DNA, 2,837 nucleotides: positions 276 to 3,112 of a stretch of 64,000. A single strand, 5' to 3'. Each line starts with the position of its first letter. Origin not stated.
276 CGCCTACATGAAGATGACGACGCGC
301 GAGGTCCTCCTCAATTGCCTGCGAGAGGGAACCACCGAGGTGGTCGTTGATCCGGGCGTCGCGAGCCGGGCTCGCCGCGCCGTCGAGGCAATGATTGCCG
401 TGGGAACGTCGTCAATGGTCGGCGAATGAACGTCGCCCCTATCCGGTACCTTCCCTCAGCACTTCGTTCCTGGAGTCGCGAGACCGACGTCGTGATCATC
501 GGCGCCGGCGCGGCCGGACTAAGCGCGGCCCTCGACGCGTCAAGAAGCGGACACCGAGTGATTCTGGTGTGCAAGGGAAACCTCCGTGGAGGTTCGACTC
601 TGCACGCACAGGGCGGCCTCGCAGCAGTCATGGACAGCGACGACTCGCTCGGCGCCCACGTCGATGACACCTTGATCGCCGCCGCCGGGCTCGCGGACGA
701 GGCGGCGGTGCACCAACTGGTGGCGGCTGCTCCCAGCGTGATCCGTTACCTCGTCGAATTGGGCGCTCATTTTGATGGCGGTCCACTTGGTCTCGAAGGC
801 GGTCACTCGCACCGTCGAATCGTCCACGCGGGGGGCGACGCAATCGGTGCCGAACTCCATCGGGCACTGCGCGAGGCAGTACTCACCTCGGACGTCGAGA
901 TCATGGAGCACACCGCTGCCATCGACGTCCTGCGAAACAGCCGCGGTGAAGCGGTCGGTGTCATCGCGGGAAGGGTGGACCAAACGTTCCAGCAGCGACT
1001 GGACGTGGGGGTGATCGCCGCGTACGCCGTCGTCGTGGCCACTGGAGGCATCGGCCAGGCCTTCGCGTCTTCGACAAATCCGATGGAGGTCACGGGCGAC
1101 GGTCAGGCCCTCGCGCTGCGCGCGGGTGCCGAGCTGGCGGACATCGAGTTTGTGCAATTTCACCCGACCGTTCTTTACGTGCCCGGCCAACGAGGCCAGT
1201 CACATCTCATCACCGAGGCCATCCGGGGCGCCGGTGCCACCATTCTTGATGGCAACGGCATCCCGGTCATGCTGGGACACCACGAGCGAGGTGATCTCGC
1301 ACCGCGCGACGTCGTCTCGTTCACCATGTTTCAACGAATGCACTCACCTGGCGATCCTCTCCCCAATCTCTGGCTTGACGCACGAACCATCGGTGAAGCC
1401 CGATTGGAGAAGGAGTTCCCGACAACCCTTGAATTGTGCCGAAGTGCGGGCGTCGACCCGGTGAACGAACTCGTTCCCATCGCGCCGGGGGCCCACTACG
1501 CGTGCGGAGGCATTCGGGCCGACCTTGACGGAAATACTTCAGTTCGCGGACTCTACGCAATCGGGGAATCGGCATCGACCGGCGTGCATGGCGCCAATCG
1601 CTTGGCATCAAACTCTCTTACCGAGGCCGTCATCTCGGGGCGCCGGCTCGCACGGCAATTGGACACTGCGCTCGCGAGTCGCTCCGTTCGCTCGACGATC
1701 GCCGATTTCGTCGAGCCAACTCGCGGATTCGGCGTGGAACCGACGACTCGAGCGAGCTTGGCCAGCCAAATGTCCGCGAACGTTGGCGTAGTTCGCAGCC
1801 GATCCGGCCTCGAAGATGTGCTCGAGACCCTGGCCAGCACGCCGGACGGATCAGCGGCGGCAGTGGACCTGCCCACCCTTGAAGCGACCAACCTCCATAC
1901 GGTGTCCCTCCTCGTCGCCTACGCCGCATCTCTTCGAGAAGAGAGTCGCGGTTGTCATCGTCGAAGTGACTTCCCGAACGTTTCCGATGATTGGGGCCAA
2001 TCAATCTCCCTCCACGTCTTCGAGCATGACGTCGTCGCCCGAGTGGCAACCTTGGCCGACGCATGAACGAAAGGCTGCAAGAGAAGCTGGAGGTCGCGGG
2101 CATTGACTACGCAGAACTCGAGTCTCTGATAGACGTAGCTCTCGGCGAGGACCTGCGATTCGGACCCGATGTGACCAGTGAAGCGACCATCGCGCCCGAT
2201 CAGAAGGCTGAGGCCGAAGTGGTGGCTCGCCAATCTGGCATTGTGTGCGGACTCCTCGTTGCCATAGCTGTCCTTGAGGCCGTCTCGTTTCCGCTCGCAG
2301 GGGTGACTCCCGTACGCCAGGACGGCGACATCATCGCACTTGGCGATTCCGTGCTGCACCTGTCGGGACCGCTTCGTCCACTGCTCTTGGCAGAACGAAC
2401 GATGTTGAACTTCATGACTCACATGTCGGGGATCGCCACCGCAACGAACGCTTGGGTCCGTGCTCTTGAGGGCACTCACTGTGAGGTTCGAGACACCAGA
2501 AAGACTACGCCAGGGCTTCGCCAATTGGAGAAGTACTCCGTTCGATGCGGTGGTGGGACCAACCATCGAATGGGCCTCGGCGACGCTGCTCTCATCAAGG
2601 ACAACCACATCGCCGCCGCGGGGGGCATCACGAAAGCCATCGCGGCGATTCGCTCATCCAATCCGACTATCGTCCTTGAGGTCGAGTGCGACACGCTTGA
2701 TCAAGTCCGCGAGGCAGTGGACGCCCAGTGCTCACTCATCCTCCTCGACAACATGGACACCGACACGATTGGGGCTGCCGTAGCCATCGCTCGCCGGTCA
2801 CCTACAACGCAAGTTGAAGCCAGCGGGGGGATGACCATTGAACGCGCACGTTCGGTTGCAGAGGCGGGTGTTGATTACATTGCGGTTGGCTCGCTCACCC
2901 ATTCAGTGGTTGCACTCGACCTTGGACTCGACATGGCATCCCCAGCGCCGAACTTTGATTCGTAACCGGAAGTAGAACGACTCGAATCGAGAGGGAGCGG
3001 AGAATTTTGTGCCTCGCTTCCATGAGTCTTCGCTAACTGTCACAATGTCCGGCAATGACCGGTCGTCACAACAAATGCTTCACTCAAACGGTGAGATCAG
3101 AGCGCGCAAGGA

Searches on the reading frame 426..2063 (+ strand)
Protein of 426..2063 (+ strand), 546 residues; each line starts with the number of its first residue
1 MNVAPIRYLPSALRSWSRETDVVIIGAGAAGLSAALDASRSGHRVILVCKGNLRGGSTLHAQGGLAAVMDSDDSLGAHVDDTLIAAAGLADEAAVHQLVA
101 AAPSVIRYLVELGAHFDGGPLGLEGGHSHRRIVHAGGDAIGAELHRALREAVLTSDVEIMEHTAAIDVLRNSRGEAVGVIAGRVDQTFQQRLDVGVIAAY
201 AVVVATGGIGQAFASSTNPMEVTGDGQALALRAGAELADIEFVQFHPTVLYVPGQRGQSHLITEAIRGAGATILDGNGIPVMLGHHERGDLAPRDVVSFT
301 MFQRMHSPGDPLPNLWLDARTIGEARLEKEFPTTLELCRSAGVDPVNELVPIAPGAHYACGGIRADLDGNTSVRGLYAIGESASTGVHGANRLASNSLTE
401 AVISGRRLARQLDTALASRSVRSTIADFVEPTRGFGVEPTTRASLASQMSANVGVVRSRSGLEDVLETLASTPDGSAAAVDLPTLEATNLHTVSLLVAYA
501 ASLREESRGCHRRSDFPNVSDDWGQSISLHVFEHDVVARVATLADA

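Call 61: search_protein_families(library=pfam, proteins=[window:426-2063:+], max_evalue=0.00001)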
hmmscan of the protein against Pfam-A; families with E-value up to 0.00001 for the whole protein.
window:426-2063:+ (546 aa): 6 families
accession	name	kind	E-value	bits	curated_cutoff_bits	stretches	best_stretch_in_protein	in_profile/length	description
PF00890.30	FAD_binding_2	-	1.6e-79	268.5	20.4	1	21-398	1-414/414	FAD binding domain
PF01266.30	DAO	-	5.7e-12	46.3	27.9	1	21-115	1-81/353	FAD dependent oxidoreductase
PF02910.25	Succ_DH_flav_C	-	6.2e-11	42.8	20.8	1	443-523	2-94/130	Fumarate reductase flavoprotein C-term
PF07992.20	Pyr_redox_2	-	1.2e-09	38.5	26.1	1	21-208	2-109/291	Pyridine nucleotide-disulphide oxidoreductase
PF03486.20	HI0933_like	-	1.1e-07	32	50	0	21-57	2-38/244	HI0933-like protein Rossmann domain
PF12831.13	FAD_oxidored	-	3e-06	27.2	27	1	21-171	1-117/416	FAD dependent oxidoreductase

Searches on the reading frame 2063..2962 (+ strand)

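Call 61: search_protein_families(library=pfam, proteins=[window:2063-2962:+], max_evalue=0.00001)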
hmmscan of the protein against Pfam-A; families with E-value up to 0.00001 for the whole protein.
window:2063-2962:+ (300 aa): 2 families
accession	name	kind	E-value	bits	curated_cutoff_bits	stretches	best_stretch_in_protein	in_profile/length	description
PF01729.25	QRPTase_C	-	7.6e-56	188.9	23.1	1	124-290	1-169/169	Quinolinate phosphoribosyl transferase, C-terminal domain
PF02749.22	QRPTase_N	-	2.8e-20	72.8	27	1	36-122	1-82/82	Quinolinate phosphoribosyl transferase, N-terminal domain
